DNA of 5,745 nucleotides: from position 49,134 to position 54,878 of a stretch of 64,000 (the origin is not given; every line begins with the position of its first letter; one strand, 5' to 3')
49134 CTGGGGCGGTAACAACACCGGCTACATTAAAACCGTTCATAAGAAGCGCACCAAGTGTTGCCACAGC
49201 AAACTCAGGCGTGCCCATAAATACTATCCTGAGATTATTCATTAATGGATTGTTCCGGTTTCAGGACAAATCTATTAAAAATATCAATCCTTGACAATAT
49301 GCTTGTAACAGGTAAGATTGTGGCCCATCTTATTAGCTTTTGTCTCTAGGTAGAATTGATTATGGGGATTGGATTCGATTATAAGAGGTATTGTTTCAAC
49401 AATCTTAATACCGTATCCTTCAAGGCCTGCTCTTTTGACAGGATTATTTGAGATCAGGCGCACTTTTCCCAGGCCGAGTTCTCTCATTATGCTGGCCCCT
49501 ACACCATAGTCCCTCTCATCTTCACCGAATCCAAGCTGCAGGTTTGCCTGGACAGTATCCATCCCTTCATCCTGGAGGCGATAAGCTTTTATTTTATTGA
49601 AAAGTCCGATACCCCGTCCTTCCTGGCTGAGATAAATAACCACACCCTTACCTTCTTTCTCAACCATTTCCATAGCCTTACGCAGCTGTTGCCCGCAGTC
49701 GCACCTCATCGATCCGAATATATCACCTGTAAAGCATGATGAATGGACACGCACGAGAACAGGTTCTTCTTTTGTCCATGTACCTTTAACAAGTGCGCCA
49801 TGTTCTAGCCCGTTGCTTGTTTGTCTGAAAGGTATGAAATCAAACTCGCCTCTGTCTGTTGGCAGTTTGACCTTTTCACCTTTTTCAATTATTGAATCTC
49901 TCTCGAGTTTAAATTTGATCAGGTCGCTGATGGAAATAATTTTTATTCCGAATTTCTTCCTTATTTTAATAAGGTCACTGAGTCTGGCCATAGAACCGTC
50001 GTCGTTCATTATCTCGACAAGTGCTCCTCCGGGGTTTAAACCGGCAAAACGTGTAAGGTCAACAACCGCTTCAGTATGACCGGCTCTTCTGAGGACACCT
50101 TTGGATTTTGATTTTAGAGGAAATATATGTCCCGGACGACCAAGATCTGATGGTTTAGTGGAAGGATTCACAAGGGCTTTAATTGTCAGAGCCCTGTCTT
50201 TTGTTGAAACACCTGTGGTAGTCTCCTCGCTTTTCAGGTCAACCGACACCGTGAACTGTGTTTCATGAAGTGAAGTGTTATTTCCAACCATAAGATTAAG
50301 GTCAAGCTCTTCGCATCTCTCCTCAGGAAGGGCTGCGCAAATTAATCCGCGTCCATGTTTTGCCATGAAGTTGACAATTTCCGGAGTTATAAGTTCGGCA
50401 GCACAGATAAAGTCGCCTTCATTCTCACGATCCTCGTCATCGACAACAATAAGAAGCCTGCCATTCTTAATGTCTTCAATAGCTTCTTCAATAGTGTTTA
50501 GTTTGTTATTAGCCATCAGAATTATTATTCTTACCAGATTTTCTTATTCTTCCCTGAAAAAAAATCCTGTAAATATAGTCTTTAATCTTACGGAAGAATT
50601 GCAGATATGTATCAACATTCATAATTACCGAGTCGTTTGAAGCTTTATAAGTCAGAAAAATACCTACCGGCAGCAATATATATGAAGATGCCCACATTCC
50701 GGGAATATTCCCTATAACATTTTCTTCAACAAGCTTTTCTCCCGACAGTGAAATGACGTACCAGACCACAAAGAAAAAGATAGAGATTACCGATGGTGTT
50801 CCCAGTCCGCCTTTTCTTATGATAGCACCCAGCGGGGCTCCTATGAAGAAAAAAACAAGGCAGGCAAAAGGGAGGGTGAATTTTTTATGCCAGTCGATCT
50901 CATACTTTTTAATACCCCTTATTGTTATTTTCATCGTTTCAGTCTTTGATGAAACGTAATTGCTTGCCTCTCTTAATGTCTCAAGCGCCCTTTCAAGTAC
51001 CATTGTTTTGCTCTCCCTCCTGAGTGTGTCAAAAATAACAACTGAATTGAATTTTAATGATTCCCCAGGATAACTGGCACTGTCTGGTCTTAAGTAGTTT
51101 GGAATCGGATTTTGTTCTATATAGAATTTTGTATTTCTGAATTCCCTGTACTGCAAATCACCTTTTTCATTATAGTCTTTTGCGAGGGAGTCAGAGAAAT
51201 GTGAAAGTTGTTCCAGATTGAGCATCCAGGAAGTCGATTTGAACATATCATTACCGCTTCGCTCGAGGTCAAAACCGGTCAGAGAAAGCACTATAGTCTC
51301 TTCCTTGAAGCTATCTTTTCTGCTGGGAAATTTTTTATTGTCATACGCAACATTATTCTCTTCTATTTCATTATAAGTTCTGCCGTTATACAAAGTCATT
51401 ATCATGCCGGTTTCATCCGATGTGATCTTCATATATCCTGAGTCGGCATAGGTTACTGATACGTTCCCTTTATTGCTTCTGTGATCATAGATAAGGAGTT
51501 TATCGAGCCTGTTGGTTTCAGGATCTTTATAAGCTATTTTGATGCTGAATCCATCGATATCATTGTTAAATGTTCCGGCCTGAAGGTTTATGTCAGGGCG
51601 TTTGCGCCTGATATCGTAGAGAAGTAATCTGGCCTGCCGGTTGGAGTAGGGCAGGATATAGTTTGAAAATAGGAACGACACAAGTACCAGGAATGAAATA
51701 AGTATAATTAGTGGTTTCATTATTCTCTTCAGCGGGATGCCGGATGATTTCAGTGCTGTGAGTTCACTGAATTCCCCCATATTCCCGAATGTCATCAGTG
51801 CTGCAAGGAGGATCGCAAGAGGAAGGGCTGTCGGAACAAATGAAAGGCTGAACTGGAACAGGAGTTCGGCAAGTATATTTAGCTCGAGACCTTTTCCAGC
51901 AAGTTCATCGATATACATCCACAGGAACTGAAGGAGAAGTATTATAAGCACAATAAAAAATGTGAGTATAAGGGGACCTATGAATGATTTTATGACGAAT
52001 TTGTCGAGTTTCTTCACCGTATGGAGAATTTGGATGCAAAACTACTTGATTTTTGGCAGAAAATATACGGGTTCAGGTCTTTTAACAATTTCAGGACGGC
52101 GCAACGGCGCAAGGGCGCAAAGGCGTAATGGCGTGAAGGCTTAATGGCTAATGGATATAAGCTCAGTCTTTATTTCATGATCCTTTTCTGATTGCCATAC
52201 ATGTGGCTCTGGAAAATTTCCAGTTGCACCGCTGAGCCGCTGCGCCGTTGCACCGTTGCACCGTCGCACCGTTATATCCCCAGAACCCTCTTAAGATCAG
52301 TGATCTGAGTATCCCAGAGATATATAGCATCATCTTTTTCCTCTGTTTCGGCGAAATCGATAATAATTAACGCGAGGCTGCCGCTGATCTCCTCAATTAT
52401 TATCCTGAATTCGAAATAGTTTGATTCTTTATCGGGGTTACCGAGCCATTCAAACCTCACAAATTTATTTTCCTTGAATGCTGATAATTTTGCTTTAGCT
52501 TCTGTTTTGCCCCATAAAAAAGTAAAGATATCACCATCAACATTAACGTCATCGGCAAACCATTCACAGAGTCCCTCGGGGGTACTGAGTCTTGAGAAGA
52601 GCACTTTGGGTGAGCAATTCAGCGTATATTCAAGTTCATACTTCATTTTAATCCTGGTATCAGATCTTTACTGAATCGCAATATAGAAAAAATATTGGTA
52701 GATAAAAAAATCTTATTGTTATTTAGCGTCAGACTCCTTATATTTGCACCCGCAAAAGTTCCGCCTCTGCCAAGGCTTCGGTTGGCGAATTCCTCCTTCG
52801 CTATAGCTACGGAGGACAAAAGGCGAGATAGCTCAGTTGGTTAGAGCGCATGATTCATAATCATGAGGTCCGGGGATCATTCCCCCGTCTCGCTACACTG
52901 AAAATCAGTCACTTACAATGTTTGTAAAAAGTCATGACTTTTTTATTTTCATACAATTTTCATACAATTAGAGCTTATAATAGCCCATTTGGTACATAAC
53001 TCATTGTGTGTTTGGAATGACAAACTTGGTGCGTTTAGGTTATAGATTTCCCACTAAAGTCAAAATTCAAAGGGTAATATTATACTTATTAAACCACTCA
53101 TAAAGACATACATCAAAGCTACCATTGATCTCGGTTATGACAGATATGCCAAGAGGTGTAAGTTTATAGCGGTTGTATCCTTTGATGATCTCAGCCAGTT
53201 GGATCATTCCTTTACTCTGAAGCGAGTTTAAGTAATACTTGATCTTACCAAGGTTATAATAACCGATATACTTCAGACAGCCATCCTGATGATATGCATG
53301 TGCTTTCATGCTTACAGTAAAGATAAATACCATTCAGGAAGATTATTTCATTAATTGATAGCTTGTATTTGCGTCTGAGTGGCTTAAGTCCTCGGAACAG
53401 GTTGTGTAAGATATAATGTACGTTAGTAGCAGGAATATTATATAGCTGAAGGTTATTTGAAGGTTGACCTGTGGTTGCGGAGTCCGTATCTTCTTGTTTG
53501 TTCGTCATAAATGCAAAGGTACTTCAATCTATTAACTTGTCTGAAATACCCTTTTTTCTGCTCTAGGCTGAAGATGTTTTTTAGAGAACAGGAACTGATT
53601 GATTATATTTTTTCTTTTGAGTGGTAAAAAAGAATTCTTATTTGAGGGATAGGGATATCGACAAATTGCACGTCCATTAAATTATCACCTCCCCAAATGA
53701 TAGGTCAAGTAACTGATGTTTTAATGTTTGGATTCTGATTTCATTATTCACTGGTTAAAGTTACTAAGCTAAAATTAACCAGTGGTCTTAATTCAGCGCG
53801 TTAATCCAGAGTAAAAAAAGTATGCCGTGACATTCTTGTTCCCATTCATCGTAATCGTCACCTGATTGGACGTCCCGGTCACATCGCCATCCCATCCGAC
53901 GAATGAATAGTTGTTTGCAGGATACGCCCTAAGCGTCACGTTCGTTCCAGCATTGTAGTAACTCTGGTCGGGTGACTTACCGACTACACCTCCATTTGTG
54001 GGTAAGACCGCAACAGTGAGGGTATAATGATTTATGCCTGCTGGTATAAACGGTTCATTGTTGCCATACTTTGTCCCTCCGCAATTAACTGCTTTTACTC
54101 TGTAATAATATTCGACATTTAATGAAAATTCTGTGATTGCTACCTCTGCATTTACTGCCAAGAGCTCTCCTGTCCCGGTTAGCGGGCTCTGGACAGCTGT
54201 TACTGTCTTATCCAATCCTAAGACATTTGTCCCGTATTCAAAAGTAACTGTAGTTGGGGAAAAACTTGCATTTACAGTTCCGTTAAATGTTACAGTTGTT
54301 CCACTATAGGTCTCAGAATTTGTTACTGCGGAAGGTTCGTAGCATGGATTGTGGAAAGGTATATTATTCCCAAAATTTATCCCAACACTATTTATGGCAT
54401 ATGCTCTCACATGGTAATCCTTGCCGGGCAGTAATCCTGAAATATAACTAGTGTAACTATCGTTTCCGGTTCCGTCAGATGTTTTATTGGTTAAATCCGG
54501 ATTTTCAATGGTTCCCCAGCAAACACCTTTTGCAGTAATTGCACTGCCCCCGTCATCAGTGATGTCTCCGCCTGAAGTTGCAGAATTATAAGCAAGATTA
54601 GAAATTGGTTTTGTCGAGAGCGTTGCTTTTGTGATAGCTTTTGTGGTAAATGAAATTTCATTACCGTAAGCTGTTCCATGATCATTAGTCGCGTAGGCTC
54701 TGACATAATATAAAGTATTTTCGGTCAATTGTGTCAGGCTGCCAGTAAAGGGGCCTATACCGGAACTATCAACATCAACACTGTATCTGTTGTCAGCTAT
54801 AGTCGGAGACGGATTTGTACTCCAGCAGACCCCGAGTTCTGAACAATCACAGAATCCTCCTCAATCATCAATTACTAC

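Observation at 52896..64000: Accessory island next to tRNA-Met that combines TIR, caspase-like and HIRAN proteins with decayed genes and private repeats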

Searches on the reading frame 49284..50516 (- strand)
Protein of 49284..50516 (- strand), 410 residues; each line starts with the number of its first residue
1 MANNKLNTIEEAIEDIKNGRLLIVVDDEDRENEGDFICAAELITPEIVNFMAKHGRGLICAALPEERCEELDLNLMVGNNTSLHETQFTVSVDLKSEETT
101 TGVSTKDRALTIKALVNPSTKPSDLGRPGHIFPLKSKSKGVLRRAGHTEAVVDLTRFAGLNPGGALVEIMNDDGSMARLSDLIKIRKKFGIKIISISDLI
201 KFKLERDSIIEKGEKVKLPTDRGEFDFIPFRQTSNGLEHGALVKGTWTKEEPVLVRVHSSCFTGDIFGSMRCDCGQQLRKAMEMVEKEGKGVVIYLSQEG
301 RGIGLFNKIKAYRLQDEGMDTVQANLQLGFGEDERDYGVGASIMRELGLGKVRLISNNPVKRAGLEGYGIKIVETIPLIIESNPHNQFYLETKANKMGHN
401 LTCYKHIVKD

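Call 14: search_protein_families(library=pfam, proteins=[window:49284-50516:-], max_evalue=0.01)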
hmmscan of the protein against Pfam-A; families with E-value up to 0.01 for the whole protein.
window:49284-50516:- (410 aa): 2 families
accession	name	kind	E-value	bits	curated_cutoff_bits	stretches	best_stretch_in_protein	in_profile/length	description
PF00926.24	DHBP_synthase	-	9.8e-83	276.8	26.4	1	10-201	1-190/191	3,4-dihydroxy-2-butanone 4-phosphate synthase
PF00925.25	GTP_cyclohydro2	-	1.7e-69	233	23.3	1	214-377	4-165/165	GTP cyclohydrolase II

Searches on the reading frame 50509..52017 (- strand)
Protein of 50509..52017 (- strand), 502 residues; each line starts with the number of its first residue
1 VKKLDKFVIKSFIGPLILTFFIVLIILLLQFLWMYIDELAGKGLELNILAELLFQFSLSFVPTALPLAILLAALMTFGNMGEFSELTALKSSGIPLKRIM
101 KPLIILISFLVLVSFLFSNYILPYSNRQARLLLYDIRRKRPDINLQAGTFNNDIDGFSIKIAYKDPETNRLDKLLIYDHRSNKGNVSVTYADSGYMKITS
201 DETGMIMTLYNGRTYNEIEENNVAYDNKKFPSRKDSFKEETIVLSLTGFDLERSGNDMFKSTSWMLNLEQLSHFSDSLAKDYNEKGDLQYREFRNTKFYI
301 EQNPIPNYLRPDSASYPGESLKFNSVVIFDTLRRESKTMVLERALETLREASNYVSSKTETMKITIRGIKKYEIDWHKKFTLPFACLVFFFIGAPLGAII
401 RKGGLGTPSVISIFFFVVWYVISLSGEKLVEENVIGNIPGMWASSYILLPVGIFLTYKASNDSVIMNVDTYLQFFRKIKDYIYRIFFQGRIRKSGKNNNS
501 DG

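Call 14: search_protein_families(library=pfam, proteins=[window:50509-52017:-], max_evalue=0.01)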
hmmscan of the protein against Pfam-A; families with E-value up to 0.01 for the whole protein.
window:50509-52017:- (502 aa): 1 family
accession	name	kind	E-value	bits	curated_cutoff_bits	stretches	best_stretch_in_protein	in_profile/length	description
PF03739.19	LptF_LptG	-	2.1e-72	244.6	27.9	1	7-457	2-352/353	Lipopolysaccharide export system permease LptF/LptG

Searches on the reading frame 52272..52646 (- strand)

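Call 14: search_protein_families(library=pfam, proteins=[window:52272-52646:-], max_evalue=0.01)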
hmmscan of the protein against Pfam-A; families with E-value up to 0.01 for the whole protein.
window:52272-52646:- (124 aa): 1 family
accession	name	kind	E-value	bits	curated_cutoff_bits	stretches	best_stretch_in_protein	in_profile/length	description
PF19569.5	START_2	-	5.3e-37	127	23.6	1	2-123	6-125/126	START-like superfamily domain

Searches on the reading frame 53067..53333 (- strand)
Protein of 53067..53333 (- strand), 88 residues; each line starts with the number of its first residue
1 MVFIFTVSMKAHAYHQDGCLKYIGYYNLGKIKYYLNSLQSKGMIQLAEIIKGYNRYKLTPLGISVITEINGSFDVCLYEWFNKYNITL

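Call 7: search_protein_families(library=pfam, proteins=[window:53067-53333:-], max_evalue=0.01)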
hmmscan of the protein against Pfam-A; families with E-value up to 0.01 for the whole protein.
window:53067-53333:- (88 aa): 1 family
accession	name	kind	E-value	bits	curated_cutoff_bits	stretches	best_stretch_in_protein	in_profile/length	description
PF07381.18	EarA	-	0.0087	16.3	22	0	34-67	55-88/90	EarA-like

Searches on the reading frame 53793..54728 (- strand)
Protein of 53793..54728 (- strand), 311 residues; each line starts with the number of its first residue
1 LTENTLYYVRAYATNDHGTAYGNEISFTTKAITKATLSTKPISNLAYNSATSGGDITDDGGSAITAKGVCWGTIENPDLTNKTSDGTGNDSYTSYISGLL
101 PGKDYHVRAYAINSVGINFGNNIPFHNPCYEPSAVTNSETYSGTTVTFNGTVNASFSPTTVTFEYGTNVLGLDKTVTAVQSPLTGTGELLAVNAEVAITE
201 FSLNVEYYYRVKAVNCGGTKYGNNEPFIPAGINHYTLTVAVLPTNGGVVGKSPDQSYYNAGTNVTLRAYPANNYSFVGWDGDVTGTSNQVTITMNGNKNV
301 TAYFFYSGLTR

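Call 7: search_protein_families(library=pfam, proteins=[window:53793-54728:-], max_evalue=0.01)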
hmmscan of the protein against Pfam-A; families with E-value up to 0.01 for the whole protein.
window:53793-54728:- (311 aa): 5 families
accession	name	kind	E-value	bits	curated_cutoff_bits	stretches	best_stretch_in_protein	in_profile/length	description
PF18998.6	Flg_new_2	-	1.8e-14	53.9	23.6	1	238-304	2-69/73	Divergent InlB B-repeat domain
PF00041.27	fn3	-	6.5e-05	23.5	25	0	91-117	48-74/84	Fibronectin type III domain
PF16974.11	NAR2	-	0.00036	20.6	26.6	0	86-122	87-125/142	High-affinity nitrate transporter accessory, Ig-like domain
PF16656.11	Pur_ac_phosph_N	-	0.0064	17.5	30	0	143-215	14-82/93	Purple acid Phosphatase, N-terminal domain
PF09479.16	Flg_new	-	0.0067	17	27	1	244-303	7-63/65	Listeria-Bacteroides repeat domain (List_Bact_rpt)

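Call 33: search_protein_families(library=padloc, proteins=[window:53793-54728:-], max_evalue=0.01)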
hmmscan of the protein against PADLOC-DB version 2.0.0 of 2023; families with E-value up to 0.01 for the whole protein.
window:53793-54728:- (311 aa): 0 families

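Call 34: search_protein_families(library=ncbifam, proteins=[window:53793-54728:-], max_evalue=0.01)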
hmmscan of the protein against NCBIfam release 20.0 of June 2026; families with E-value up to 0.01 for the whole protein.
window:53793-54728:- (311 aa): 1 family
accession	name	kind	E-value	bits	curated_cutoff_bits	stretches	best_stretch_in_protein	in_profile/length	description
TIGR02543.1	List_Bact_rpt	repeat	0.00084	19.6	20.95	1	272-303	4-37/44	TIGR02543 family repeat protein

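Call 59: search_protein_families(library=phrogs, proteins=[window:53793-54728:-], max_evalue=0.01)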
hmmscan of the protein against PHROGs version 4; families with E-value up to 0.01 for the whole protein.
window:53793-54728:- (311 aa): 1 family
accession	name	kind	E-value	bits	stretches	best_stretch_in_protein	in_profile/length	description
phrog_6977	-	tail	2e-05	25.1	1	58-117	177-231/284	minor tail protein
